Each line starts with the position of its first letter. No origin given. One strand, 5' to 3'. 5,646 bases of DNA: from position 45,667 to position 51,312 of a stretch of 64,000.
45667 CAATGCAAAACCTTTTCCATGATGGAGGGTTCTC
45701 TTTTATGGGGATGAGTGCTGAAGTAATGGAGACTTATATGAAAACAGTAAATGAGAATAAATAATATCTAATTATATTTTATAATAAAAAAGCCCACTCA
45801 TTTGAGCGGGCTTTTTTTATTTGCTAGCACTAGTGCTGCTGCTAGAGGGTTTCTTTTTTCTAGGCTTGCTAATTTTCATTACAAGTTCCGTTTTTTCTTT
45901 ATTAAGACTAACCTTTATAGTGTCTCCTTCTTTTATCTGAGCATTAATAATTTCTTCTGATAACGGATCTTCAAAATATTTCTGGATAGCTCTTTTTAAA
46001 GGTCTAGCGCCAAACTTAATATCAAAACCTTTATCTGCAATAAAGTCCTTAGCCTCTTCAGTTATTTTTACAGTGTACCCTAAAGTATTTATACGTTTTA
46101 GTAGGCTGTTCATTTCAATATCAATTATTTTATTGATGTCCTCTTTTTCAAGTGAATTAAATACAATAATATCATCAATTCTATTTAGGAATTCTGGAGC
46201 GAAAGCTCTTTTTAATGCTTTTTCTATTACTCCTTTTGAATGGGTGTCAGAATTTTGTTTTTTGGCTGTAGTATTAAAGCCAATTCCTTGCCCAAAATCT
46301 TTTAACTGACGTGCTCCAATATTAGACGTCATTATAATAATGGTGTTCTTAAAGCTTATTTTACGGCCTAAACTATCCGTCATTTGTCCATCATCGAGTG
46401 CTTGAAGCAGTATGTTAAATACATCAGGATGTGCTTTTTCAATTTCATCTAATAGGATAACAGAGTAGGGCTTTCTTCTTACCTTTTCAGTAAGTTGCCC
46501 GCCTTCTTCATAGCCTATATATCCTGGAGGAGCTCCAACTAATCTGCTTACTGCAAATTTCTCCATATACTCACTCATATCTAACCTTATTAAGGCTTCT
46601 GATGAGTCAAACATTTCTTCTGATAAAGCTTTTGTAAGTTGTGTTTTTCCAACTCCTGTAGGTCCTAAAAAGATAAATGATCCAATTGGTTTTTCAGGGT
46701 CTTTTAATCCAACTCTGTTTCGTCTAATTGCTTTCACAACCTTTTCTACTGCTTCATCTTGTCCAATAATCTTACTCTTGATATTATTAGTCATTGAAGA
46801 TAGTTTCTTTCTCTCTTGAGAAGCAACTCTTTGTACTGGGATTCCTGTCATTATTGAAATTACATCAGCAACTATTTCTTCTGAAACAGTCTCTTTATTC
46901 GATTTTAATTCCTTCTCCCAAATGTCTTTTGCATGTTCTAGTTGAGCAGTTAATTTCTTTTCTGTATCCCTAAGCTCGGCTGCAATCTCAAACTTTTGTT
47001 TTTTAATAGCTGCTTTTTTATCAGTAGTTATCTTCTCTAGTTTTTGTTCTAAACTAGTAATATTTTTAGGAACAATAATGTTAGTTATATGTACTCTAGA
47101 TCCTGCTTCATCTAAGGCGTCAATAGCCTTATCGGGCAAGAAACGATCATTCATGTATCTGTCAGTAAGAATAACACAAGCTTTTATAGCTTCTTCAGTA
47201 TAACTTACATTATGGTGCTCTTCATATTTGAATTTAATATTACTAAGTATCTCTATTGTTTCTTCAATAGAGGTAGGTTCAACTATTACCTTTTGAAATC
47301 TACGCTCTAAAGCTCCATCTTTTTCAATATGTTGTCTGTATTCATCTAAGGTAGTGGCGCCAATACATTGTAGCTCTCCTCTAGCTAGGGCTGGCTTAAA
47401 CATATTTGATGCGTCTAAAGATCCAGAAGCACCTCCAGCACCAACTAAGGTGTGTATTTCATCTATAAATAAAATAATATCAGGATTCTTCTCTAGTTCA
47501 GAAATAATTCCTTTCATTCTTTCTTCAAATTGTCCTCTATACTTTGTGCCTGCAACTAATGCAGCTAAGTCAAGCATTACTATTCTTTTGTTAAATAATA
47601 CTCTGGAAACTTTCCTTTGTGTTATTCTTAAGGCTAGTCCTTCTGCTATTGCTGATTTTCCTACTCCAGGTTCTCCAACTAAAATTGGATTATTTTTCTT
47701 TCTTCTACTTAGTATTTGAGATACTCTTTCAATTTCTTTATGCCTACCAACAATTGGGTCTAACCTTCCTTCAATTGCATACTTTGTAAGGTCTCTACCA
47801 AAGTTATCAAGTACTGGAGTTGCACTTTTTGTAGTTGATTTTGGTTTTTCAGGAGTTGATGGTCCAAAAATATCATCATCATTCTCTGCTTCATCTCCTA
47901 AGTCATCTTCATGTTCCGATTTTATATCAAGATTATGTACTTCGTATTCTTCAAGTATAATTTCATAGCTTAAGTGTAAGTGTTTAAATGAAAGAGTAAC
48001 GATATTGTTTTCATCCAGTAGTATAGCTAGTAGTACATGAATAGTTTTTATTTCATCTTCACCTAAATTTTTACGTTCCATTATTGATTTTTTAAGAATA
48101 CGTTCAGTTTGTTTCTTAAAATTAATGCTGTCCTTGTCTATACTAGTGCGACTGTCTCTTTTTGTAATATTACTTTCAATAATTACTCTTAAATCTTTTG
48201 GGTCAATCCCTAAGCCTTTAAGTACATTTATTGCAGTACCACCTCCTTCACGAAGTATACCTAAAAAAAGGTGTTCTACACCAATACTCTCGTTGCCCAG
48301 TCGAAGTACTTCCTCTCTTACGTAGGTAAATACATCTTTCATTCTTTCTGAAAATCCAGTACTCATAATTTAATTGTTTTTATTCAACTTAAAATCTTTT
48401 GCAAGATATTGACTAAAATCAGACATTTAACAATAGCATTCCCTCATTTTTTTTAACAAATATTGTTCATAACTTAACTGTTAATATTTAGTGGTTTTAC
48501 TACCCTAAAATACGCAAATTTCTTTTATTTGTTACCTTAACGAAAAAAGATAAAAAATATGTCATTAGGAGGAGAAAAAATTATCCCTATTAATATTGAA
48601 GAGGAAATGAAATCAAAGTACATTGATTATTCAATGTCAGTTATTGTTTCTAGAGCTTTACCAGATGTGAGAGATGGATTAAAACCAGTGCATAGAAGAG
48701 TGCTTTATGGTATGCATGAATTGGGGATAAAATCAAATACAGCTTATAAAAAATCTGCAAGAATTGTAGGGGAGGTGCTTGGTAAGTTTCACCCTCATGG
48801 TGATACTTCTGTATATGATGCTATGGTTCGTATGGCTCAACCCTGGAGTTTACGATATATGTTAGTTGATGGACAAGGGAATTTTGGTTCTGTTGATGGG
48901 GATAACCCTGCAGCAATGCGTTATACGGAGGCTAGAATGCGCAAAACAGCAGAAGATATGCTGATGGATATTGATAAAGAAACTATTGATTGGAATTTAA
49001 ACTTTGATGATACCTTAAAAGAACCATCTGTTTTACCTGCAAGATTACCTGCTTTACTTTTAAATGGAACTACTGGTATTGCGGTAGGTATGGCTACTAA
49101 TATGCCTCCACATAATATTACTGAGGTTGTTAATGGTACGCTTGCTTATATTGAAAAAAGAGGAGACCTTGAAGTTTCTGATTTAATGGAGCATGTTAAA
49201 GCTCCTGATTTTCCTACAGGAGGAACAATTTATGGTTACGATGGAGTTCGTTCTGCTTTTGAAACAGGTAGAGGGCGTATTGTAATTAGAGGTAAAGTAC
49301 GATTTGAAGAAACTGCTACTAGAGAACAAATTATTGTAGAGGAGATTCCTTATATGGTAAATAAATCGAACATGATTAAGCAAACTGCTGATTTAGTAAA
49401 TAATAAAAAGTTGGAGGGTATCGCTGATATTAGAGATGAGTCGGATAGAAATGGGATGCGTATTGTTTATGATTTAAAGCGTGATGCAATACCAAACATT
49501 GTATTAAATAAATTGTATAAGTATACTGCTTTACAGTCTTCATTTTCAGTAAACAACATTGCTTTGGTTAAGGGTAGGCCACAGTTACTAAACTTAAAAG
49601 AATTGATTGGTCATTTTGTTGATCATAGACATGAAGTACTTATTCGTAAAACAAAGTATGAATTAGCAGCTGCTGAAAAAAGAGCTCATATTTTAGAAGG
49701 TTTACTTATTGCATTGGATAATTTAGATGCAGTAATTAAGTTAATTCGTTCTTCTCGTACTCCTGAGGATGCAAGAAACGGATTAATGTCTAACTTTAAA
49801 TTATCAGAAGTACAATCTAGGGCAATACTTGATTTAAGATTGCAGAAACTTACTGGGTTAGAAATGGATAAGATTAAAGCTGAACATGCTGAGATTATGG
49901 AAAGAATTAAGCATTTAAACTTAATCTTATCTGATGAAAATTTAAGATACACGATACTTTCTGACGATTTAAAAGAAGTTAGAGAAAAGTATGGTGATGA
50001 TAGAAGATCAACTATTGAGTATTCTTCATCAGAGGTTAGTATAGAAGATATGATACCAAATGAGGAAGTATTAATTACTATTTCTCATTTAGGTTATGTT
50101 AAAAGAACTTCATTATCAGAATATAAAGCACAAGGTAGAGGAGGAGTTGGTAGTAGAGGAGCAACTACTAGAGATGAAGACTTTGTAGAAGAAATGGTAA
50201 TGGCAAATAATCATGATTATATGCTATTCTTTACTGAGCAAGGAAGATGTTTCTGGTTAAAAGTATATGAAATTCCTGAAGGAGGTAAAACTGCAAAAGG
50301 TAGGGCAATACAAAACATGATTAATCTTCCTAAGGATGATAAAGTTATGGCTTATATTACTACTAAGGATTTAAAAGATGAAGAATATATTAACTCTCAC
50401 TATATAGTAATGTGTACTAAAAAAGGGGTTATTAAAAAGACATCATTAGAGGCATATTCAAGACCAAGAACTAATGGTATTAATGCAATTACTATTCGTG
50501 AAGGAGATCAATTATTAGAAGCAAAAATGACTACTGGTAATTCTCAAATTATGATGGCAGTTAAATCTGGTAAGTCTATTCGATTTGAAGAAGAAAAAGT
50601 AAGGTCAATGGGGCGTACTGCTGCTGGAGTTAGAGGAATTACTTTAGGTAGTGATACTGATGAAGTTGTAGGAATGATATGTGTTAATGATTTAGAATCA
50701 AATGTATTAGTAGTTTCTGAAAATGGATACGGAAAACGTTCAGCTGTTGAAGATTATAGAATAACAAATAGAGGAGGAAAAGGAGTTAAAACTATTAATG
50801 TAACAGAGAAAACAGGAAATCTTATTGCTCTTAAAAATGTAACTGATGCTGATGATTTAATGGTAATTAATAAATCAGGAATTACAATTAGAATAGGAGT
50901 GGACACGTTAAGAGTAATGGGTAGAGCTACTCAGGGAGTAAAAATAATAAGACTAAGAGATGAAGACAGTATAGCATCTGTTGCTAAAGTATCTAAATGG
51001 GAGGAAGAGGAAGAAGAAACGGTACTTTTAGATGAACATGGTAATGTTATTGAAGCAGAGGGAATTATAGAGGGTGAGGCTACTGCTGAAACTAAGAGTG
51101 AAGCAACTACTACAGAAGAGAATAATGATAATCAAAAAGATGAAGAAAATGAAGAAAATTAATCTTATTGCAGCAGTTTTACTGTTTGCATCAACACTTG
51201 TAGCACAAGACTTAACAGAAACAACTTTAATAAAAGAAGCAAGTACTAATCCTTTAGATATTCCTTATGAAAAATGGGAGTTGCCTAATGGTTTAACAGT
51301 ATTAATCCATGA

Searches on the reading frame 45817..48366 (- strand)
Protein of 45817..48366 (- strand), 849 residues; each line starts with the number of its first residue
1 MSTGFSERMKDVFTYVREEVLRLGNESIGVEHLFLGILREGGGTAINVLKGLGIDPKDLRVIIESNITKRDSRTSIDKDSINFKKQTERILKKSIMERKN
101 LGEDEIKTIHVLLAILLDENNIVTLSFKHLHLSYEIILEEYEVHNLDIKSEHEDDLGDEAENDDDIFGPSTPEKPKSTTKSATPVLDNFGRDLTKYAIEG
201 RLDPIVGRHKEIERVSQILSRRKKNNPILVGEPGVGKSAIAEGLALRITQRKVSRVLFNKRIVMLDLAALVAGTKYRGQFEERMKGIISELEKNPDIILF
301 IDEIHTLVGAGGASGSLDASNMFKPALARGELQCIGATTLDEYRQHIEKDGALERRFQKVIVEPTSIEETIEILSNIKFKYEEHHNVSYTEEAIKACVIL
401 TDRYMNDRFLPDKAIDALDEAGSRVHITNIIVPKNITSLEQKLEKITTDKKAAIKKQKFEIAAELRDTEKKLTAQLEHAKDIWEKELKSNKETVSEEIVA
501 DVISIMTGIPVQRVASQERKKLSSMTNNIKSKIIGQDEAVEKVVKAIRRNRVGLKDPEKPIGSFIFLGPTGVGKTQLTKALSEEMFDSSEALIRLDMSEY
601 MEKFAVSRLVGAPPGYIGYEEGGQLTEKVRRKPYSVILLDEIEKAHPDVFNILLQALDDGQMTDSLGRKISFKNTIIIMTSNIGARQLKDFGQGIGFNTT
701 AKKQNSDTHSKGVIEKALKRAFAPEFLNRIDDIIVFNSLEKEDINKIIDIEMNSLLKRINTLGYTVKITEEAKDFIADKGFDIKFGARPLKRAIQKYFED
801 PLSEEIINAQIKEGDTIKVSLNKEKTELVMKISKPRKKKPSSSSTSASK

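Call 40: search_protein_families(library=pfam, max_evalue=0.00001, proteins=[window:45817-48366:-])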
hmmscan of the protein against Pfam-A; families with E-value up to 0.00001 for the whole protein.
window:45817-48366:- (849 aa): 13 families
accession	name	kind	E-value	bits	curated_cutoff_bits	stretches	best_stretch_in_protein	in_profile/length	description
PF07724.20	AAA_2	-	1.1e-67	227.6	27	1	559-733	1-166/166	AAA domain (Cdc48 subfamily)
PF17871.7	AAA_lid_9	-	1.2e-31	109.1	22.8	1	366-467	1-102/104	AAA lid domain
PF10431.15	ClpB_D2-small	-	3.3e-26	91.6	21.9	1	739-819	1-81/81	C-terminal, D2-small domain, of ClpB protein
PF00004.35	AAA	-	3.1e-23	83.1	21.2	2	228-344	2-111/131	ATPase family associated with various cellular activities (AAA)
PF07728.20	AAA_5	-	1.1e-19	71.3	22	1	564-690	2-130/139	AAA domain (dynein-related subfamily)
PF02861.25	Clp_N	-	2.1e-16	60.3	20.7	1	18-65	3-50/53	Clp amino terminal domain, pathogenicity island component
PF00158.32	Sigma54_activat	-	2.3e-12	47.3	20.2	1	534-678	2-138/168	Sigma-54 interaction domain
PF13191.12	AAA_16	-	8.8e-10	39.8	32.6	0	205-252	2-52/167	AAA ATPase domain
PF13401.12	AAA_22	-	1.3e-08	35.7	27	0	223-307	4-96/130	AAA domain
PF20720.3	nSTAND3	-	1.2e-07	32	27.2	0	210-253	5-46/155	Novel STAND NTPase 3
PF05496.18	RuvB_N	-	1.4e-06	28.6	27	0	533-585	9-57/159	Holliday junction DNA helicase RuvB P-loop domain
PF13238.12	AAA_18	-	1.9e-06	28.8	29.4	0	567-604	4-44/128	AAA domain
PF01695.23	IstB_IS21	-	4.6e-06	26.7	24.1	0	221-286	89-150/238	IstB-like ATP binding protein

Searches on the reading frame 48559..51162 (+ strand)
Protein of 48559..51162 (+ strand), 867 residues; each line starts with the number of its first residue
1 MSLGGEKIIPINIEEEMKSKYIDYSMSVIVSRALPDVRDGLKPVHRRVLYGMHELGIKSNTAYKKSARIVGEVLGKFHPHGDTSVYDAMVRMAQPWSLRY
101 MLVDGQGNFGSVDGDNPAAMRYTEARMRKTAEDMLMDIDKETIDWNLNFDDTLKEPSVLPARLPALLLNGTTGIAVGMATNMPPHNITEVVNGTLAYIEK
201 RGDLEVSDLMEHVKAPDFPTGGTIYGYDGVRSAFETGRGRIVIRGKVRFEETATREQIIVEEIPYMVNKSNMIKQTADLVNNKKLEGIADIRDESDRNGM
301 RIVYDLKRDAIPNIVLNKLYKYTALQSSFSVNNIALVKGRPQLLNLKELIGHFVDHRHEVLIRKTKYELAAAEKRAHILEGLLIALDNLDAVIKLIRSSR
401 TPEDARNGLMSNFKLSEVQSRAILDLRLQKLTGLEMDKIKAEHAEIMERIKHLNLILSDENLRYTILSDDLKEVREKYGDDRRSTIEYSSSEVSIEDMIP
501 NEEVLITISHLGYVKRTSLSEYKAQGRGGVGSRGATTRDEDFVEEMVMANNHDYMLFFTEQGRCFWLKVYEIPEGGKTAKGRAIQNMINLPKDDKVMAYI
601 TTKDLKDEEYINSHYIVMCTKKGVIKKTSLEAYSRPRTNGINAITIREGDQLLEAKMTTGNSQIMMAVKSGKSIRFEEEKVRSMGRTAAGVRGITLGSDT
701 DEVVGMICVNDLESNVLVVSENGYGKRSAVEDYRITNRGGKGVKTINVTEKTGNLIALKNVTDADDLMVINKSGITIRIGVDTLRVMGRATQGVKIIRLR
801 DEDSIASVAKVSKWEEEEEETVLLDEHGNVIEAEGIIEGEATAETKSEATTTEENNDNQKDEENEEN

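Call 40: search_protein_families(library=pfam, max_evalue=0.00001, proteins=[window:48559-51162:+])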
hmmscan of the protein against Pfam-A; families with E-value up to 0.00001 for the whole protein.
window:48559-51162:+ (867 aa): 2 families
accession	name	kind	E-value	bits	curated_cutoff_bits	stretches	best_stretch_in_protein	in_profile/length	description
PF00521.26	DNA_topoisoIV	-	1.2e-162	542.2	31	1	32-472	1-432/432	DNA gyrase/topoisomerase IV, subunit A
PF03989.18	DNA_gyraseA_C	-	1.1e-67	223.6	27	6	765-812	1-48/48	DNA gyrase C-terminal domain, beta-propeller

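Call 47: find_encoding_contigs(protein=window:48559-51162:+, flank=1000, max_places=4)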
Protein window:48559-51162:+ (867 aa): no gene with exactly this product is on record in the collection.
